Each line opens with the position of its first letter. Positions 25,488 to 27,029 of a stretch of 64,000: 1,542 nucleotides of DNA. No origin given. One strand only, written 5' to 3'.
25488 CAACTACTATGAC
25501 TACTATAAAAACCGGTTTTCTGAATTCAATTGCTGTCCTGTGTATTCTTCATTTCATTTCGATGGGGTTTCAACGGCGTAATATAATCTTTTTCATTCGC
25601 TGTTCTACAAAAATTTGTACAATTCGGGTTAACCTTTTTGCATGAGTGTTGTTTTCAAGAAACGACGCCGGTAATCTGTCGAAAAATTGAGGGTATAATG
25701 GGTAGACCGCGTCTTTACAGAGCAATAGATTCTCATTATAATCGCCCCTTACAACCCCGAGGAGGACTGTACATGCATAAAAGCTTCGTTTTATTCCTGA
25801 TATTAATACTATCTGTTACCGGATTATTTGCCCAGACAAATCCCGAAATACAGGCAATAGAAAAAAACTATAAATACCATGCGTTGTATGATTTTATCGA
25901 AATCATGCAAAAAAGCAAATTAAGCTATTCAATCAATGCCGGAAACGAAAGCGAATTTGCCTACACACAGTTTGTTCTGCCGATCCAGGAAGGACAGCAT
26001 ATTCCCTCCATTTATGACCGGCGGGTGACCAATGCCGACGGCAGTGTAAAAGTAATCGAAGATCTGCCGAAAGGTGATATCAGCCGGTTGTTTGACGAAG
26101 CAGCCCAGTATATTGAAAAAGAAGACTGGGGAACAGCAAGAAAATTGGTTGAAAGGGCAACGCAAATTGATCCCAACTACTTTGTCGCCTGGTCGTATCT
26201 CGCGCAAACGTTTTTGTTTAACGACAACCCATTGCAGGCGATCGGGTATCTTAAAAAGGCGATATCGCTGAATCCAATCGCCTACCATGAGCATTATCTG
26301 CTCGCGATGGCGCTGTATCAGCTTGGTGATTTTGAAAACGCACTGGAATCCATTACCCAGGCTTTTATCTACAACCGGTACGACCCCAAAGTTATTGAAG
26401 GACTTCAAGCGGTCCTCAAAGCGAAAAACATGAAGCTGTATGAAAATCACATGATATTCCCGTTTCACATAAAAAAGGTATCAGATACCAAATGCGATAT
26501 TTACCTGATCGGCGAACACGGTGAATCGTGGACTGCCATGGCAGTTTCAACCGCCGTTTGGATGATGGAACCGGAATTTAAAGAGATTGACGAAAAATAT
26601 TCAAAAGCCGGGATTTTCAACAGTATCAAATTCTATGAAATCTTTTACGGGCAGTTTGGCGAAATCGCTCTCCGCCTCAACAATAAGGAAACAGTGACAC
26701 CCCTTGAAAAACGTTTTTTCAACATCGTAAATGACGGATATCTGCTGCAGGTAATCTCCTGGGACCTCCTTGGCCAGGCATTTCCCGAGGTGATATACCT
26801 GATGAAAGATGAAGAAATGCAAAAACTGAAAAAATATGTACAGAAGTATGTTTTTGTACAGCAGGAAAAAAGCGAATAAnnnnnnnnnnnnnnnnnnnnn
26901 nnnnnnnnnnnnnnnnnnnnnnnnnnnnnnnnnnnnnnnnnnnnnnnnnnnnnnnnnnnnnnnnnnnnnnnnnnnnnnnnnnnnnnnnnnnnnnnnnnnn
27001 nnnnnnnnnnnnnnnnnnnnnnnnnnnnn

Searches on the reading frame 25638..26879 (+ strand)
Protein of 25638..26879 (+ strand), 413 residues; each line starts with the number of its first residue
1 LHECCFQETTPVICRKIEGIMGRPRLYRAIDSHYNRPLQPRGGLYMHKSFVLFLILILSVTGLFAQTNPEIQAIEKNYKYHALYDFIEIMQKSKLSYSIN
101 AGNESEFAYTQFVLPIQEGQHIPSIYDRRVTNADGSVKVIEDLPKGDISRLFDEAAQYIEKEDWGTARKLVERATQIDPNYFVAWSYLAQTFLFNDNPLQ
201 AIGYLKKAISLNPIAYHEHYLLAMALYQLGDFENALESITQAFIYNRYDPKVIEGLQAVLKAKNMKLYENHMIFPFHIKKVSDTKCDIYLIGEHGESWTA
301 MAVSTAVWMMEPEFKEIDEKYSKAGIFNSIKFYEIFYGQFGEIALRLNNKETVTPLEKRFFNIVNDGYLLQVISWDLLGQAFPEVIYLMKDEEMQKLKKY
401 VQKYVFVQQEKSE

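Call 56: search_protein_families(library=pfam, proteins=[window:25638-26879:+], max_evalue=0.00001)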
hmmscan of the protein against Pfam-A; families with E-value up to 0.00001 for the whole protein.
window:25638-26879:+ (413 aa): 6 families
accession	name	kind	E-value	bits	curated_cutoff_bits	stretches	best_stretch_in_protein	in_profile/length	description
PF07719.23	TPR_2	-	1.3e-12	47.2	27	0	218-245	3-30/34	Tetratricopeptide repeat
PF00515.34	TPR_1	-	1.3e-09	37.9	27.8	0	219-242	4-27/34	Tetratricopeptide repeat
PF13431.12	TPR_17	-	1.5e-07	31.6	24.4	0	172-202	3-33/34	Tetratricopeptide repeat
PF14559.12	TPR_19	-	2.3e-07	31.5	25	0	197-241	6-50/68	Tetratricopeptide repeat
PF13428.12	TPR_14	-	3e-07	30.9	23.5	0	155-190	8-43/44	Tetratricopeptide repeat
PF13181.12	TPR_8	-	3e-06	27.4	25.7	0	220-242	5-27/34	Tetratricopeptide repeat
